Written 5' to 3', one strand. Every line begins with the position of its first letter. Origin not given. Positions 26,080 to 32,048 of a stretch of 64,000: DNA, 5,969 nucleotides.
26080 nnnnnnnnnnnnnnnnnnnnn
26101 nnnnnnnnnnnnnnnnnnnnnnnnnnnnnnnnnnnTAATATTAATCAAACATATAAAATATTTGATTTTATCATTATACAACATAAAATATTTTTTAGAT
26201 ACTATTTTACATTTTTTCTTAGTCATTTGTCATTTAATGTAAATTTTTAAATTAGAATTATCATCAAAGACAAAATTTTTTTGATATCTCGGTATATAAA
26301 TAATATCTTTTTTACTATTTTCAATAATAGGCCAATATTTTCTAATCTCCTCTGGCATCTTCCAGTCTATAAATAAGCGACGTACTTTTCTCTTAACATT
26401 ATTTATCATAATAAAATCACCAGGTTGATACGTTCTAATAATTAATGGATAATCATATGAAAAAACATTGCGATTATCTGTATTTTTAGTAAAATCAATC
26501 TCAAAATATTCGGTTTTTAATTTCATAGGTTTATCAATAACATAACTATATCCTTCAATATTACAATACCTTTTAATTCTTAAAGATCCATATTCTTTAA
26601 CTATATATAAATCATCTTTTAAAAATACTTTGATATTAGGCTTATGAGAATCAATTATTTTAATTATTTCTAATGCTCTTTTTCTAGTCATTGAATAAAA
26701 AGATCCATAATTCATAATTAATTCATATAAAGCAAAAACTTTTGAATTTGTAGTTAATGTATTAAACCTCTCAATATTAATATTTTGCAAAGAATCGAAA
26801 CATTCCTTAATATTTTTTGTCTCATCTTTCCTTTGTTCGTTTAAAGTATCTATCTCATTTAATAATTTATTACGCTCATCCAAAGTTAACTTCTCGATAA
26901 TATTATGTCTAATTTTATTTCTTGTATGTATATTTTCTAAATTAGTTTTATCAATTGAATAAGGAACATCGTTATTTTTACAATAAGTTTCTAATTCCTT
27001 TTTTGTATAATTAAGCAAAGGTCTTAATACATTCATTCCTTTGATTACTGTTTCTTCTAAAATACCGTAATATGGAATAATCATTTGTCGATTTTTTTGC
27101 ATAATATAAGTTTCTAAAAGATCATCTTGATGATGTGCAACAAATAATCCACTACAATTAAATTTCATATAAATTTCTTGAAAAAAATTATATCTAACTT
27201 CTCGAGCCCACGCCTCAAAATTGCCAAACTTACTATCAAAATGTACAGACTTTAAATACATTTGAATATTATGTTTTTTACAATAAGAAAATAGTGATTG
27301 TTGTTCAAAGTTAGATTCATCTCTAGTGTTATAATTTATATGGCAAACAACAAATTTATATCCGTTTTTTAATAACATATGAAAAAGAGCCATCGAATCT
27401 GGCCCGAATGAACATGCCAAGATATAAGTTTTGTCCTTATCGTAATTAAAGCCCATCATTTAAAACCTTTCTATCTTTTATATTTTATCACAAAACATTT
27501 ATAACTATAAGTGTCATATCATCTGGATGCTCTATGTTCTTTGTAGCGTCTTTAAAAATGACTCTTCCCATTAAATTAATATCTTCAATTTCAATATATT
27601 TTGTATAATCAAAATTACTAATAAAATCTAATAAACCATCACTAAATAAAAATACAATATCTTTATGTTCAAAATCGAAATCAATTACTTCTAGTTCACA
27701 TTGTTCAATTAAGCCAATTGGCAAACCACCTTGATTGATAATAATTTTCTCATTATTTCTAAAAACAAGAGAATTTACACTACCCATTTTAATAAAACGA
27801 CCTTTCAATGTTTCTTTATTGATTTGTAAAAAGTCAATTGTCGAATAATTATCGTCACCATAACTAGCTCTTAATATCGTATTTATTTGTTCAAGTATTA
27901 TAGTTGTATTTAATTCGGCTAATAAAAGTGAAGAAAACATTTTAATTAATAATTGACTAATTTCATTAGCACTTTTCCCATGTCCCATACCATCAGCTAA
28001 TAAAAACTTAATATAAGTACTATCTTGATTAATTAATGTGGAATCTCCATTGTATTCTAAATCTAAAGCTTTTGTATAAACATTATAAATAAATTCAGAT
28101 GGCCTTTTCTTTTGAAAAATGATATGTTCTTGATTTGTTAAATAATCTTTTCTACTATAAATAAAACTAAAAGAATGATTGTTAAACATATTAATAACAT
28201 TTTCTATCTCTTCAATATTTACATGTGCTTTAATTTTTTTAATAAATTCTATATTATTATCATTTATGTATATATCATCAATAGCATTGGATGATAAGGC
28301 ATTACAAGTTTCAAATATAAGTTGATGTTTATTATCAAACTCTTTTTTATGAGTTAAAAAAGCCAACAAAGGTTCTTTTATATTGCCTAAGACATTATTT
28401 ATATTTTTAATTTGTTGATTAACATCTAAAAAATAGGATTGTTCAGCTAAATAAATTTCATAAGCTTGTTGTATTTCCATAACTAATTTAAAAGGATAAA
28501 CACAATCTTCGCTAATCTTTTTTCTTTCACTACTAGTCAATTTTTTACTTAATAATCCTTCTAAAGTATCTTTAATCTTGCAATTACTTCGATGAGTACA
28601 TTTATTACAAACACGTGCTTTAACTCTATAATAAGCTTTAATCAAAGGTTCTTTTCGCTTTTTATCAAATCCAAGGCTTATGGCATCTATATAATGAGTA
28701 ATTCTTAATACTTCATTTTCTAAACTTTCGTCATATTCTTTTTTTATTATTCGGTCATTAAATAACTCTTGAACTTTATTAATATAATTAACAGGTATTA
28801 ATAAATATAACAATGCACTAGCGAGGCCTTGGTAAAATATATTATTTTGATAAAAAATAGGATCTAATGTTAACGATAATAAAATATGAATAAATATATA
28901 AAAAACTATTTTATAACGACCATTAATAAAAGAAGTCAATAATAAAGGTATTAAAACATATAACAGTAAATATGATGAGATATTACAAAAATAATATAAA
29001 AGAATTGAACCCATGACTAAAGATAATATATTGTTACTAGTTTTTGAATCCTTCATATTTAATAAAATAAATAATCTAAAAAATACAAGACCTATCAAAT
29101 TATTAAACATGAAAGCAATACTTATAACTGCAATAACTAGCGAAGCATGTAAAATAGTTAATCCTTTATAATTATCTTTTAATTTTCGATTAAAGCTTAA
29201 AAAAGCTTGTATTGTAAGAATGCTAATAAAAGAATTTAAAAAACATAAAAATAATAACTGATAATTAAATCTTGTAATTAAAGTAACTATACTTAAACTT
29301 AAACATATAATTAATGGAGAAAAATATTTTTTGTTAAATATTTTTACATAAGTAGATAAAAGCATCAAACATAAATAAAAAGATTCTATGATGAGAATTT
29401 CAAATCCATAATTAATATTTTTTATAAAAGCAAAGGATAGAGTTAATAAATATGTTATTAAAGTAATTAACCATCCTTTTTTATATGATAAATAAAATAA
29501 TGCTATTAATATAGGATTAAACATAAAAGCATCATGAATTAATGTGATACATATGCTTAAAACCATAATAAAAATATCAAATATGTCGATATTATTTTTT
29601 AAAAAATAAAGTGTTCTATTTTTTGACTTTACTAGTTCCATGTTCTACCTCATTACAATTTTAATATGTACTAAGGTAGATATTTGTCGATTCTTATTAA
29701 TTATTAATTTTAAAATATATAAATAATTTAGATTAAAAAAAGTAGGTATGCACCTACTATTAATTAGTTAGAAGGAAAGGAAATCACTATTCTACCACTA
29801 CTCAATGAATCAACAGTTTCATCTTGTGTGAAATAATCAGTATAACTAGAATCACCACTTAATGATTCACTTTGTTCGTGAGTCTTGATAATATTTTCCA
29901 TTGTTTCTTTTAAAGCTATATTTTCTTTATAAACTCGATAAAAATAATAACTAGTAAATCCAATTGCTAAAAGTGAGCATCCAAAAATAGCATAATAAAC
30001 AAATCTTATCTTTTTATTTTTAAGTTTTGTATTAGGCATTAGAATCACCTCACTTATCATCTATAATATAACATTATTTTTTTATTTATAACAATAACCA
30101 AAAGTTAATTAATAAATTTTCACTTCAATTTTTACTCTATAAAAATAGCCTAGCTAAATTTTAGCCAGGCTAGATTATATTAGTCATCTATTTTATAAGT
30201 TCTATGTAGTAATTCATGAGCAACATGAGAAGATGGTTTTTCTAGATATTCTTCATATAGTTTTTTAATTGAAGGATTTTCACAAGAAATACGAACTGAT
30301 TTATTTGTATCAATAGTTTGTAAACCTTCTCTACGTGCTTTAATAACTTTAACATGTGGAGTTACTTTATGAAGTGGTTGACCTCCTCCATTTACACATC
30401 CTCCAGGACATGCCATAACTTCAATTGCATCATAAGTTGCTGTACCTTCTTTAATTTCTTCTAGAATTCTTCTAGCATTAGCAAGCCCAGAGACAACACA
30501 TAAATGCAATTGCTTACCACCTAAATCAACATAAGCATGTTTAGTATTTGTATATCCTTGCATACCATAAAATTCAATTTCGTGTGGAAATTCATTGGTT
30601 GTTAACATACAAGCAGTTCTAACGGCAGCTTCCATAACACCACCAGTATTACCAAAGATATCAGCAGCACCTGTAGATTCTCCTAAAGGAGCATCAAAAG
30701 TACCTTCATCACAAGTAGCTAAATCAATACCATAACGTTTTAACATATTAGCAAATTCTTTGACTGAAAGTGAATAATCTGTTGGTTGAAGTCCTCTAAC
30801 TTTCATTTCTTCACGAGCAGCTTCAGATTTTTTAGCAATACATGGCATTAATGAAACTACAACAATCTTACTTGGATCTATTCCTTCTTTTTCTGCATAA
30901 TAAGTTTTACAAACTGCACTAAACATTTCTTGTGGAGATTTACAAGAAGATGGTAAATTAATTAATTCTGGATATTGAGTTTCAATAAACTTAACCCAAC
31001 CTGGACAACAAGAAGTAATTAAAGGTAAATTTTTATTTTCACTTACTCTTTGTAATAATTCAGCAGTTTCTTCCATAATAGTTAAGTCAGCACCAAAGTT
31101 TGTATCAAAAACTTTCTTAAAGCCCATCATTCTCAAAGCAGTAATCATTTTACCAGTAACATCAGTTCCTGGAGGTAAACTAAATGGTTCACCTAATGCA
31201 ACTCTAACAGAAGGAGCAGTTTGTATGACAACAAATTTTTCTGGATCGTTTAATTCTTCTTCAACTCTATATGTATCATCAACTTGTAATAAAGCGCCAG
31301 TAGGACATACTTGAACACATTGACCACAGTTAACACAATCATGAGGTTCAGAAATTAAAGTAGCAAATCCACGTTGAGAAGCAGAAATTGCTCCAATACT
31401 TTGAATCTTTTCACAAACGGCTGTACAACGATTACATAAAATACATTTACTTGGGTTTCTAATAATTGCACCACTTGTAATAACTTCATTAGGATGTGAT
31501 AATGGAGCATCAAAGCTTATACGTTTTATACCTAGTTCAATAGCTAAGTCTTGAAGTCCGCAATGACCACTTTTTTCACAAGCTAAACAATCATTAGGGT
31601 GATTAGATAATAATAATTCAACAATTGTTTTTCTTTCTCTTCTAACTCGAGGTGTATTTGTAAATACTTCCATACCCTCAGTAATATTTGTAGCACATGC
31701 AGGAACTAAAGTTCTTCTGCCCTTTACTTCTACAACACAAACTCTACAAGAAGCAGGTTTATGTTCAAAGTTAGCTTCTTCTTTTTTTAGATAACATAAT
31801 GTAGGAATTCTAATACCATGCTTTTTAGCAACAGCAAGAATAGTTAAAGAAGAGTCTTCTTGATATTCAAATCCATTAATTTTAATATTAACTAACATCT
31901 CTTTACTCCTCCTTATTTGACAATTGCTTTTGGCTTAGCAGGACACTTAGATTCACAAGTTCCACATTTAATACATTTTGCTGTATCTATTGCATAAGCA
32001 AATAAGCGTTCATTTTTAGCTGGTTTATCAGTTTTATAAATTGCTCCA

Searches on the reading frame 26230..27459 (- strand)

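Call 98: search_protein_families(library=pfam, proteins=[window:26230-27459:-], max_evalue=0.0001)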
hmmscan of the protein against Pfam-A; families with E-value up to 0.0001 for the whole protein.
window:26230-27459:- (409 aa): 2 families
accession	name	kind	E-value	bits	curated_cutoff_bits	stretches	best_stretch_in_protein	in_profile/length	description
PF01171.26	ATP_bind_3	-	9.9e-52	175.7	27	1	12-186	2-182/182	PP-loop family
PF01507.26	PAPS_reduct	-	4.4e-05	24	22.5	0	12-45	2-35/175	Phosphoadenosine phosphosulfate reductase domain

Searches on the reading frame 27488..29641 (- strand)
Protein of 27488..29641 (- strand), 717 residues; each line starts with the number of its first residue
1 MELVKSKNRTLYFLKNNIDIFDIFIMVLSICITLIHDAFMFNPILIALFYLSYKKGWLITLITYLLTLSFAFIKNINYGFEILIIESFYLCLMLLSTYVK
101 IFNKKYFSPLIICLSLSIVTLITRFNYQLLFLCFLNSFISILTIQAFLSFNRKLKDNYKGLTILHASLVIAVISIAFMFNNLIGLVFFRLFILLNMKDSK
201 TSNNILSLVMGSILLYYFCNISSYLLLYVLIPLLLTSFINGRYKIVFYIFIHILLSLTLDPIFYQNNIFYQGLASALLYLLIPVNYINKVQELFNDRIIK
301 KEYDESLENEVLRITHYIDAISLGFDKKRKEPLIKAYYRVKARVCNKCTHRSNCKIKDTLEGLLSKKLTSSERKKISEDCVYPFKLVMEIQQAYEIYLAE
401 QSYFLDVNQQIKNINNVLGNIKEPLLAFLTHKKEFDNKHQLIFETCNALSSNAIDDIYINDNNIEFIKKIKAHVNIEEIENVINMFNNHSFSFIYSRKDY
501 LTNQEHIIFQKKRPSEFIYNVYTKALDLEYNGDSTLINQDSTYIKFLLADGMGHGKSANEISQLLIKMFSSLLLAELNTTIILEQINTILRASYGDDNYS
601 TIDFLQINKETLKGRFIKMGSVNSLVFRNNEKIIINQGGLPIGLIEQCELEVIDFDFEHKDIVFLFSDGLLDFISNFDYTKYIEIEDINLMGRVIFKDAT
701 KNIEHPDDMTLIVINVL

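Call 66: search_protein_families(library=pfam, proteins=[window:27488-29641:-], max_evalue=0.00001)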
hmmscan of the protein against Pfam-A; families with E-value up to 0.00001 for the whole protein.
window:27488-29641:- (717 aa): 1 family
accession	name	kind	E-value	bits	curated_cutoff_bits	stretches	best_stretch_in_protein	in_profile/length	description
PF07228.17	SpoIIE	-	6.3e-24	85.4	25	1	543-716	4-191/192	Stage II sporulation protein E (SpoIIE)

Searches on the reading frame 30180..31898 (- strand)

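Call 66: search_protein_families(library=pfam, proteins=[window:30180-31898:-], max_evalue=0.00001)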
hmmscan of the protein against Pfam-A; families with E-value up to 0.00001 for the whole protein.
window:30180-31898:- (572 aa): 10 families
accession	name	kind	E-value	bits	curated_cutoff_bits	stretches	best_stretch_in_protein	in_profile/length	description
PF02906.19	Fe_hyd_lg_C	-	4.3e-95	318.5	22.1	1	221-505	1-245/245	Iron only hydrogenase large subunit, C-terminal domain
PF02256.22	Fe_hyd_SSU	-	1.9e-19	69.9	24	1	517-569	2-54/56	Iron hydrogenase small subunit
PF10588.14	NADH-G_4Fe-4S_3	-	3.5e-18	65.3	27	1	89-126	1-38/40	NADH-ubiquinone oxidoreductase-G iron-sulfur binding region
PF13510.11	Fer2_4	-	3.6e-15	56.2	22.8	1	3-82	4-81/82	2Fe-2S iron-sulfur cluster binding domain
PF12838.12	Fer4_7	-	1.2e-09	38.9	27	1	151-202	1-52/52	4Fe-4S dicluster domain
PF13237.11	Fer4_10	-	1.7e-08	34.7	25.5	1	145-199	2-53/53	4Fe-4S dicluster domain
PF14697.11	Fer4_21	-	2.1e-08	34.6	35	1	149-200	5-53/59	4Fe-4S dicluster domain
PF00037.32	Fer4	-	2.4e-07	30.7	21.1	1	187-203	7-23/24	4Fe-4S binding domain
PF13187.11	Fer4_9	-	1.3e-06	28.7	27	1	151-202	1-51/52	4Fe-4S dicluster domain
PF12837.12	Fer4_6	-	8.3e-06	26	25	0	185-203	6-24/24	4Fe-4S binding domain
